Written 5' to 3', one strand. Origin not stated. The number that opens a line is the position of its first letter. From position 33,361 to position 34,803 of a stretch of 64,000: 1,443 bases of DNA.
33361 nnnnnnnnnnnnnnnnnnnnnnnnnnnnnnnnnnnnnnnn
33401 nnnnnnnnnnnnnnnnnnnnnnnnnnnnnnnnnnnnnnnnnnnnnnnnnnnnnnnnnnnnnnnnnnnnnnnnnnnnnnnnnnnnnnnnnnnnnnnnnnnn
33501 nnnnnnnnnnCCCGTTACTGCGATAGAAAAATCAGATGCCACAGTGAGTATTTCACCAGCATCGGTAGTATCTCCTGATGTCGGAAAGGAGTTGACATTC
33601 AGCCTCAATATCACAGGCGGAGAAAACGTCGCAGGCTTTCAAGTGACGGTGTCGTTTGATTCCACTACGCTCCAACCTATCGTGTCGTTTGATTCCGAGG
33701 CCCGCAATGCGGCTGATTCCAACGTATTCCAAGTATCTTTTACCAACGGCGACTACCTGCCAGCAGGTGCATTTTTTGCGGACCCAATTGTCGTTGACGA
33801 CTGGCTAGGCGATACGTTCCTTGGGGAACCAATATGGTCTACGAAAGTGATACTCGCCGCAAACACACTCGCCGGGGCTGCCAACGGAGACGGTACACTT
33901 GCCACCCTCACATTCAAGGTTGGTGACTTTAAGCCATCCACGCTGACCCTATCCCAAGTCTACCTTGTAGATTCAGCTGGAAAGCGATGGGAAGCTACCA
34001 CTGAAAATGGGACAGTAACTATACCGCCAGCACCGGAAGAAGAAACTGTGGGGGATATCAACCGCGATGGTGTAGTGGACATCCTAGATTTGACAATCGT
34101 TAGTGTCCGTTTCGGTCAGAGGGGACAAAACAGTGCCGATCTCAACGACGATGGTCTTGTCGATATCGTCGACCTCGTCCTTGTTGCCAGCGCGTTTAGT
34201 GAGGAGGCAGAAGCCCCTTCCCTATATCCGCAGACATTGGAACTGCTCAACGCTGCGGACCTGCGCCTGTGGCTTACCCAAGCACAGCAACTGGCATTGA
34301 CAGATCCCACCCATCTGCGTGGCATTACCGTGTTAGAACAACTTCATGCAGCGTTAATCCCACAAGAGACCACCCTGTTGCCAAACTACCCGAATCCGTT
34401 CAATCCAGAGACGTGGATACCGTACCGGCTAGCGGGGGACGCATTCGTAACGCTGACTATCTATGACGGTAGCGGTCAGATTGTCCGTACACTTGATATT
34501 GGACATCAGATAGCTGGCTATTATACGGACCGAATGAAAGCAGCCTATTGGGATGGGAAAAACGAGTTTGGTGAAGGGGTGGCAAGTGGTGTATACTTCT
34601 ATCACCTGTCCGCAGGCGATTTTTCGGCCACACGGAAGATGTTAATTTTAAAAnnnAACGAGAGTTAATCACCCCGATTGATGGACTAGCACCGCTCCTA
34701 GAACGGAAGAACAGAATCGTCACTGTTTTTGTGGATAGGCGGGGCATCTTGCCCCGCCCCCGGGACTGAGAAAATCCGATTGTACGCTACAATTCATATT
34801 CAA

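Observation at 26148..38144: Cohesin-dockerin modules on T9SS-secreted giant repeat proteins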

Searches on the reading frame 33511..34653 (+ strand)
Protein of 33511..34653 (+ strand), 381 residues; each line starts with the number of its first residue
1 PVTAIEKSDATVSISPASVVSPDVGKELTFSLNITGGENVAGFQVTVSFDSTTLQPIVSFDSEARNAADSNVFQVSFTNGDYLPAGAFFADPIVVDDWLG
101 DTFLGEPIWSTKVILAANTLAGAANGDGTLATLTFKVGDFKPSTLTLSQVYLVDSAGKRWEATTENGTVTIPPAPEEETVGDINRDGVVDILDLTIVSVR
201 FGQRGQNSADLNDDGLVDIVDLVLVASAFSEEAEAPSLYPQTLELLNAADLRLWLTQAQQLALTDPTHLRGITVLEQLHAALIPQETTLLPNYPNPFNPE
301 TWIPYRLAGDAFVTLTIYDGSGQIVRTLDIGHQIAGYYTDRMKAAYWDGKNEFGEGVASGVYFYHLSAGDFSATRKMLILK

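Call 33: predict_structure(alignment_id=A1)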
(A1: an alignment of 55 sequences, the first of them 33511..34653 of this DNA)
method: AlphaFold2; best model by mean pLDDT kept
length: 381 residues; sequences in the alignment: 55
mean_pLDDT: 81.0   pTM: 0.63
mean pLDDT of the five models: 81.0, 79.5, 78.8, 78.6, 78.3
residues with pLDDT >= 90: 140; 70-90: 172; 50-70: 37; < 50: 32
segments of 3 or more residues with pLDDT < 50: 1-3, 60-72, 286-297, 337-339
pLDDT, mean of each block of 10 residues (from residue 1): 68 96 88 96 93 72 40 66 86 80 61 90 92 90 93 92 95 81 87 88 85 92 91 63 77 90 91 90 56 47 76 90 90 66 73 80 88 81 61
secondary structure, 60 per line:
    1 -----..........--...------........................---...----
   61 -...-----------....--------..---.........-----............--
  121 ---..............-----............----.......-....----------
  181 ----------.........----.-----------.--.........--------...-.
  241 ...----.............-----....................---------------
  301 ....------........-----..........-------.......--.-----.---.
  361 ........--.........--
elements in order: E6-15 E18-20 E27-50 E54-56 E76-79 E93-101 E107-118 E124-137 E143-154 E159-165 E167-170 H191-199 H219-227 H240-243 H248-260 H266-285 E301-304 E311-318 E324-333 E344-347 E360-368 E371-379

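Call 35: fold_search(model_id=the predicted structure, library=pdb)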
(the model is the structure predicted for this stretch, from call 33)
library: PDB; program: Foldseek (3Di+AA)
matches with E <= 10: 1616; with E <= 0.001: 89
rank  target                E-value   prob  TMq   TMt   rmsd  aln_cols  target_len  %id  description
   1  2xdh                  1.4e-09  1.00  0.29  0.75   5.3       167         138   16  Non-cellulosomal cohesin from the hyperthermophilic archaeon Archaeoglobus fulgidus (released 2010-05-26)
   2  4fl4_B                4.9e-08  1.00  0.26  0.55   7.2       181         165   18  Scaffoldin conformation and dynamics revealed by a ternary complex from the Clostridium thermocellum cellulosome (released 2012-06-27)
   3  2w1n                  5.2e-08  1.00  0.26  0.41  19.3       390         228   10  cohesin and fibronectin type-III double module construct from the Clostridium perfringens glycoside hydrolase GH84C (released 2009-02-03)
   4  3ghp_A                5.5e-08  1.00  0.30  0.55   8.6       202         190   19  Structure of the second type II cohesin module from the adaptor ScaA scaffoldin of Acetivibrio cellulolyticus (includi (released 2009-06-23)
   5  4dh2_C                8.6e-08  1.00  0.29  0.66   5.1       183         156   13  Crystal structure of Coh-OlpC(Cthe_0452)-Doc435(Cthe_0435) complex: A novel type I Cohesin-Dockerin complex from Clost (released 2012-11-28)
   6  3fnk_C                1.0e-07  1.00  0.27  0.54   7.7       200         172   19  Crystal structure of the second type II cohesin module from the cellulosomal adaptor ScaA scaffoldin of Acetivibrio ce (released 2009-06-23)
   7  2ccl_A                1.2e-07  1.00  0.26  0.62   8.4       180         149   14  THE S45A, T46A MUTANT OF THE TYPE I COHESIN-DOCKERIN COMPLEX FROM THE CELLULOSOME OF CLOSTRIDIUM THERMOCELLUM (released 2007-02-13)
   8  3ghp_B                1.2e-07  1.00  0.29  0.55   7.3       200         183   21  Structure of the second type II cohesin module from the adaptor ScaA scaffoldin of Acetivibrio cellulolyticus (includi (released 2009-06-23)
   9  3fnk_A                1.2e-07  1.00  0.28  0.57   7.0       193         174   20  Crystal structure of the second type II cohesin module from the cellulosomal adaptor ScaA scaffoldin of Acetivibrio ce (released 2009-06-23)
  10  6kgd_A                1.3e-07  1.00  0.26  0.65   6.6       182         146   15  Crystal structure of CaDoc0917(R49D)-CaCohA2 complex at pH 8.0 (released 2020-07-08)
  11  6kgc_A                1.4e-07  1.00  0.26  0.63   7.1       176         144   14  Crystal structure of CaDoc0917(R49D)-CaCohA2 complex at pH 5.4 (released 2020-07-08)
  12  5nrm_A                1.5e-07  1.00  0.27  0.66   5.1       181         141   15  Crystal structure of the sixth cohesin from Acetivibrio cellulolyticus' scaffoldin B in complex with Cel5 dockerin S51 (released 2018-01-31)
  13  4dh2_A                1.7e-07  1.00  0.29  0.66   5.1       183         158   13  Crystal structure of Coh-OlpC(Cthe_0452)-Doc435(Cthe_0435) complex: A novel type I Cohesin-Dockerin complex from Clost (released 2012-11-28)
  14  1qzn                  2.2e-07  1.00  0.27  0.55   6.4       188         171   20  Crystal Structure Analysis of a type II cohesin domain from the cellulosome of Acetivibrio cellulolyticus (released 2004-09-21)
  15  4wi0_A                3.2e-07  1.00  0.27  0.56   6.9       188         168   18  Crystal structure of Coh3ScaB-XDoc_M2ScaA complex: A C-terminal interface mutant of type II Cohesin-X-Dockerin complex (released 2015-10-07)
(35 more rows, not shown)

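Call 61: find_related_loci(query=A1, collection=genome_contigs, flank=10000)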
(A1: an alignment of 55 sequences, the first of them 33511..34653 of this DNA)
Query A1 (381 aa) in genome_contigs; peptide patterns used: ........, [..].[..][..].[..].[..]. (x = any residue, [..] = any of these).
600 stretches matched a pattern (row limit reached: there are more); 591 encode a relative of the query (tblastn E <= 1e-3); the best 80 are kept; 79 distinct loci.
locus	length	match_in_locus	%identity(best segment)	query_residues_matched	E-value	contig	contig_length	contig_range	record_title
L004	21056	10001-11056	58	1-381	9e-131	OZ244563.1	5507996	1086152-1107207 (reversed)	MAG: Candidatus Poribacteria bacterium isolate ff81fa92-488d-40f9-821d-30cdc2806971 genome assembly, chromosome: 1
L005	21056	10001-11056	57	1-381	6e-128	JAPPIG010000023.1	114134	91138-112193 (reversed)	MAG: Candidatus Poribacteria bacterium isolate RHO2_bin_17 NODE_266_length_114134_cov_61.067111, whole genome shotgun se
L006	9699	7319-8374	55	2-381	3e-120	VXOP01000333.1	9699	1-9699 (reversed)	MAG: Candidatus Poribacteria bacterium isolate SB0662_bin_35 NODE_5487_length_9699_cov_34.281315, whole genome shotgun s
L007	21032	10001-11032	54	2-381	2e-116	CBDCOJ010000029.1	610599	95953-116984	MAG: Candidatus Poribacteria bacterium isolate dbd3b75f-bfae-4d18-bb17-8f704a16f2b4 genome assembly, contig: contig_29,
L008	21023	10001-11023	52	5-381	6e-111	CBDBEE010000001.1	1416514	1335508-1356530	MAG: Candidatus Poribacteria bacterium isolate 9eb15a66-94a6-4ca6-bf90-476f30333b94 genome assembly, contig: contig_1, w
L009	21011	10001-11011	54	9-381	4e-111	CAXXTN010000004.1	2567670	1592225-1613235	MAG: Candidatus Poribacteria bacterium isolate 64752d50-abd0-46dd-90db-3fd08d7746be genome assembly, contig: contig_4, w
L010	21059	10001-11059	49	2-381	2e-102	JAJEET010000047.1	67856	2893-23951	MAG: Candidatus Poribacteria bacterium isolate p16x34bins.5 k141_664816, whole genome shotgun sequence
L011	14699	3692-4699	49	11-381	1e-101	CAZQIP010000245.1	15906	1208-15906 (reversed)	MAG TPA_asm: uncultured bacterium isolate SRP338948_co1_32 genome assembly, contig: k141_380961, whole genome shotgun se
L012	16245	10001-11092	48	12-381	5e-98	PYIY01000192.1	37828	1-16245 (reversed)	MAG: Candidatus Poribacteria bacterium isolate PCPOR4 Ga0207198_1192, whole genome shotgun sequence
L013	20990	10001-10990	48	12-381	1e-92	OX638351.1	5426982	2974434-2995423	MAG: uncultured Poribacteria bacterium isolate d4690918-7cf6-4b6d-bcb0-07eb3c50a363 genome assembly, chromosome: 1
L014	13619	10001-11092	48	12-381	5e-92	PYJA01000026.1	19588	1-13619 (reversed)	MAG: Candidatus Poribacteria bacterium isolate PCPOR2a Ga0207197_1026, whole genome shotgun sequence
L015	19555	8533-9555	49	5-381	1e-101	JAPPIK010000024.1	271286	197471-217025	MAG: Candidatus Poribacteria bacterium isolate RHO2_bin_20 NODE_41_length_271286_cov_41.899477, whole genome shotgun seq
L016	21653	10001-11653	44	5-381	1e-87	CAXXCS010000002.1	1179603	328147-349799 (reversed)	MAG: Candidatus Poribacteria bacterium isolate f2072dac-7ec4-414b-ba18-4a473c62d403 genome assembly, contig: contig_2, w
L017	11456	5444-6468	53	5-381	2e-83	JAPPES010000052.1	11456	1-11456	MAG: Candidatus Poribacteria bacterium isolate RHO1_bin_11 NODE_7629_length_11456_cov_19.851943, whole genome shotgun se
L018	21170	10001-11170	42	9-381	1e-80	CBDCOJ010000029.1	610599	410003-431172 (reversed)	MAG: Candidatus Poribacteria bacterium isolate dbd3b75f-bfae-4d18-bb17-8f704a16f2b4 genome assembly, contig: contig_29,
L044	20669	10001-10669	51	166-381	2e-62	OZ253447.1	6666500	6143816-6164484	MAG: Candidatus Poribacteria bacterium isolate c3a381aa-0ed9-4b9f-99fb-31763fcdc289 genome assembly, chromosome: 1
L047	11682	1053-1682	56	171-381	5e-62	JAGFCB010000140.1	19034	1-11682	MAG: Candidatus Poribacteria bacterium isolate SB0101 contig_10525, whole genome shotgun sequence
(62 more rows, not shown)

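Call 77: search_protein_families(library=ncbifam, proteins=[L047:9051-9980:+, L047:8444-8884:+, L047:7440-8198:+, L047:6886-7410:+, L047:5248-6765:+, L047:3832-4644:+, L047:2835-3824:+, L047:9983-10666:-, L044:5103-6188:+, L005:324-1385:+], max_evalue=0.01)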
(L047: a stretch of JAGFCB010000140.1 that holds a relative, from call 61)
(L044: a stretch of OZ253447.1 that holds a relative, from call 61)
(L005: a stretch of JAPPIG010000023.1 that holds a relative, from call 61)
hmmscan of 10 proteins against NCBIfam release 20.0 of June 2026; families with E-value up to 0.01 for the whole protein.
L047:9051-9980:+ (310 aa): 4 families
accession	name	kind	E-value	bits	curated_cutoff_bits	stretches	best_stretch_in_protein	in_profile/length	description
NF033709.1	PorV_fam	subfamily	3.1e-60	204.5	90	1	33-310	1-326/326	PorV/PorQ family protein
NF033711.1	T9SS_PorQ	equivalog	1.6e-37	129.3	220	1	31-221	21-213/335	type IX secretion system protein PorQ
NF052325.1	PorVQ2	equivalog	1.2e-29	103.3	325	1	26-184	17-188/354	putative type IX sorting system protein PorV2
NF033710.1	T9SS_OM_PorV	equivalog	1.8e-27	96.5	250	1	17-223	8-233/367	type IX secretion system outer membrane channel protein PorV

L047:8444-8884:+ (147 aa): 1 family
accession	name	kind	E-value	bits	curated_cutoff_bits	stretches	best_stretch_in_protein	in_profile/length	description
TIGR00028.1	Mtu_PIN_fam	subfamily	9.2e-09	35.7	73.6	1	1-140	1-138/143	TA system VapC family ribonuclease toxin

L047:7440-8198:+ (253 aa): 0 families

L047:6886-7410:+ (175 aa): 0 families

L047:5248-6765:+ (506 aa): 5 families
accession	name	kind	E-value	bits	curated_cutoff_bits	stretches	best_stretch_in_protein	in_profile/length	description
TIGR03028.1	EpsE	equivalog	1.3e-28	99.9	262.65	2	154-347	2-199/239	polysaccharide export protein EpsE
TIGR03027.2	pepcterm_export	equivalog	1.9e-23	83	180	2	154-292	3-143/169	XrtA/PEP-CTERM system exopolysaccharide export protein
NF041843.1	EpsY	equivalog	2.5e-22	79.1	320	2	148-282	47-179/211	exopolysaccharide export protein EpsY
NF011658.0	PRK15078.1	subfamily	8.2e-21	74.2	333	2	154-306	85-248/380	polysaccharide export protein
NF047433.1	Lepto_7_Nterm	domain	0.00098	18.8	43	1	138-185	2-48/63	LA_0442/LA_0875 N-terminal domain-containing protein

L047:3832-4644:+ (271 aa): 2 families
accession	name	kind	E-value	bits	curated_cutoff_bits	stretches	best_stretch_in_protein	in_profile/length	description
NF042924.1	SlmHylase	equivalog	1.8e-17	63.5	500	1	5-231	32-255/299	4-sulfomuconolactone hydrolase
NF052480.1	FuconLaconase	equivalog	1.2e-16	61.1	400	1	4-267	3-282/287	L-fucono-1,5-lactonase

L047:2835-3824:+ (330 aa): 0 families

L047:9983-10666:- (228 aa): 28 families (the best 25 are shown)
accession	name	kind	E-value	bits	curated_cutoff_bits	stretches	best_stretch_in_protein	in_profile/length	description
NF008471.0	PRK11366.1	equivalog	7.1e-27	94.4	266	1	2-228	7-246/254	gamma-glutamyl-gamma-aminobutyrate hydrolase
TIGR00888.1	guaA_Nterm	equivalog_domain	7.1e-16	58.2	172.15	1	89-205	66-168/188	glutamine-hydrolyzing GMP synthase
NF001975.0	PRK00758.1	equivalog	1.4e-15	57.3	198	1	33-225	29-181/185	GMP synthase subunit A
NF000848.1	PRK00074.1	equivalog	1.6e-12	46.8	400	1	88-205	65-171/512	glutamine-hydrolyzing GMP synthase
NF010081.0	PRK13566.1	equivalog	2.7e-12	45.8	645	1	89-208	596-704/729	anthranilate synthase component I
NF045546.1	GCDPHdlase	equivalog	7.8e-11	42.4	250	1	47-205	55-182/198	gamma-glutamyl-CDP-amidate hydrolase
NF011201.0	PRK14607.1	equivalog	1.3e-08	33.9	670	1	89-222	69-185/534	bifunctional anthranilate synthase component II/anthranilate phosphoribosyltransferase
NF003792.0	PRK05380.1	equivalog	1.4e-08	33.9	308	1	157-227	462-527/534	CTP synthase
NF006562.0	PRK09065.1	equivalog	1.5e-08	34.5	205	1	87-205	84-191/242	glutamine amidotransferase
NF005849.0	PRK07765.1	equivalog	2.5e-08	33.4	308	1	169-208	141-179/219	aminodeoxychorismate/anthranilate synthase component II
TIGR01815.1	TrpE-clade3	equivalog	3e-08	32.1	739.15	1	90-207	585-691/717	anthranilate synthase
TIGR01368.1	CPSaseIIsmall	equivalog_domain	3e-07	29.7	307.35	1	86-116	239-269/361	glutamine-hydrolyzing carbamoyl-phosphate synthase small subunit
TIGR00566.1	trpG_papA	subfamily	1.2e-06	28.4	121.05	1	89-207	70-179/192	glutamine amidotransferase of anthranilate synthase or aminodeoxychorismate synthase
NF009475.0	PRK12838.1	equivalog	5.1e-06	25.7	221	1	84-223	231-350/359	carbamoyl phosphate synthase small subunit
TIGR00337.1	PyrG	equivalog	5.8e-06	25.2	462.75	1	157-225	463-526/526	glutamine hydrolyzing CTP synthase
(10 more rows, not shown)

L044:5103-6188:+ (362 aa): 5 families
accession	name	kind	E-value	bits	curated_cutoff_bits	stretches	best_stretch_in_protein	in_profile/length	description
NF052325.1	PorVQ2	equivalog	2.2e-40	138.7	325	2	40-146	24-123/354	putative type IX sorting system protein PorV2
NF033709.1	PorV_fam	subfamily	1e-32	114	90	1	42-359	3-323/326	PorV/PorQ family protein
NF033711.1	T9SS_PorQ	equivalog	4e-12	45.8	220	2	23-91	6-75/335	type IX secretion system protein PorQ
NF033710.1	T9SS_OM_PorV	equivalog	7.4e-07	28.7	250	1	41-90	24-74/367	type IX secretion system outer membrane channel protein PorV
NF041571.1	alkn_up_AupA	equivalog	0.0099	14.5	840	0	299-319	336-356/444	alkane uptake protein AupA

L005:324-1385:+ (354 aa): 4 families
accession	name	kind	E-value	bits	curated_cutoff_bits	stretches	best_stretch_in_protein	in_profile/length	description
NF052325.1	PorVQ2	equivalog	9e-39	133.4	325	1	30-240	24-207/354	putative type IX sorting system protein PorV2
NF033709.1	PorV_fam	subfamily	4.7e-31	108.6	90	1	32-352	3-324/326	PorV/PorQ family protein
NF033711.1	T9SS_PorQ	equivalog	1.7e-11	43.8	220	2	11-81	4-75/335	type IX secretion system protein PorQ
NF033710.1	T9SS_OM_PorV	equivalog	4.8e-05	22.7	250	1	31-80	24-74/367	type IX secretion system outer membrane channel protein PorV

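Call 78: find_homologous_proteins(query=L047:9051-9980:+, max_evalue=1e-10)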
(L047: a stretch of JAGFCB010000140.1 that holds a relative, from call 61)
Query L047:9051-9980:+ (310 aa): 3072 proteins with E <= 1e-10 among 8000 candidates; the best 120 are listed.
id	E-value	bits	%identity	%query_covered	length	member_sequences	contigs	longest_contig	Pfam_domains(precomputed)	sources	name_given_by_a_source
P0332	2.1e-189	646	93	100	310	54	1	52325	PF03687.21,PF19572.6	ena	-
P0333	9.0e-186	634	90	100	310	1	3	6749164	PF03687.21,PF19572.6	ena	-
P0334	3.6e-180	616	87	100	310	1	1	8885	PF19572.6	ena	-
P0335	1.2e-179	614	87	100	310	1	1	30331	PF03687.21,PF19572.6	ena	-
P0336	8.2e-178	608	86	100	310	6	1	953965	PF03687.21,PF19572.6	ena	-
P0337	3.0e-177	606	85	100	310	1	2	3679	PF19572.6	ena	-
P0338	4.1e-177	606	85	100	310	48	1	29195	PF19572.6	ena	-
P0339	2.1e-176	604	86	100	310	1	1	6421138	PF19572.6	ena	-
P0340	2.4e-176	603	86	100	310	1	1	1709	PF19572.6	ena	-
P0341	4.6e-176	602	85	100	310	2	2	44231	PF03687.21,PF19572.6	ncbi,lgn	-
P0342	4.9e-176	602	85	100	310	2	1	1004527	PF19572.6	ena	-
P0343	7.7e-176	602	85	100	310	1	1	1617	PF19572.6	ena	-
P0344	1.1e-175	601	85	100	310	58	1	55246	PF03687.21,PF19572.6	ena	-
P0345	1.5e-175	601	85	100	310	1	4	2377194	PF19572.6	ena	-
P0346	1.7e-175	600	85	100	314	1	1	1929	PF03687.21,PF19572.6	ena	-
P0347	2.1e-175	600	84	100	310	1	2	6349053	PF19572.6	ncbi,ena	-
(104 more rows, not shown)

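Call 79: find_encoding_contigs(protein=P0347, flank=10000, max_places=2)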
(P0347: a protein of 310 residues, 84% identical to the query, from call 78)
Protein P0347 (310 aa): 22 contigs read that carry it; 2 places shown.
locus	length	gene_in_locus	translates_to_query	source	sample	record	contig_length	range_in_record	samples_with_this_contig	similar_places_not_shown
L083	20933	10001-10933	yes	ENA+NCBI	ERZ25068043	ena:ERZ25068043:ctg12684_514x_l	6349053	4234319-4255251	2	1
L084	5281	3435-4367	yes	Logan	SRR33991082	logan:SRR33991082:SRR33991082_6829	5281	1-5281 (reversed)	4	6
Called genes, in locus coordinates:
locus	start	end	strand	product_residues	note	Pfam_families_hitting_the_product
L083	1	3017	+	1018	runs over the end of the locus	PF00176:SNF2-rel_dom, PF04851:ResIII, PF00270:DEAD (faint), PF00271:Helicase_C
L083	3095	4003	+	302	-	-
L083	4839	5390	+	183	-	-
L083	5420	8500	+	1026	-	PF22240:ISP_coupler, PF02384:N6_Mtase, PF07669:Eco57I, PF18135:Type_ISP_C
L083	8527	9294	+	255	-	-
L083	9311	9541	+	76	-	-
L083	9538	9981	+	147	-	PF01850:PIN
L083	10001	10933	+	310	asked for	PF19572:PorV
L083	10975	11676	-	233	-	PF07722:Peptidase_C26, PF00117:GATase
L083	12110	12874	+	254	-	PF14100:DUF6807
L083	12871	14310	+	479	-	PF00919:UPF0004, PF04055:Radical_SAM, PF01938:TRAM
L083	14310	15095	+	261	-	PF00557:Peptidase_M24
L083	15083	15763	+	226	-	PF01578:Cytochrom_C_asm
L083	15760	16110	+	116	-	-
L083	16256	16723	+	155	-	-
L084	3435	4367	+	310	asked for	PF19572:PorV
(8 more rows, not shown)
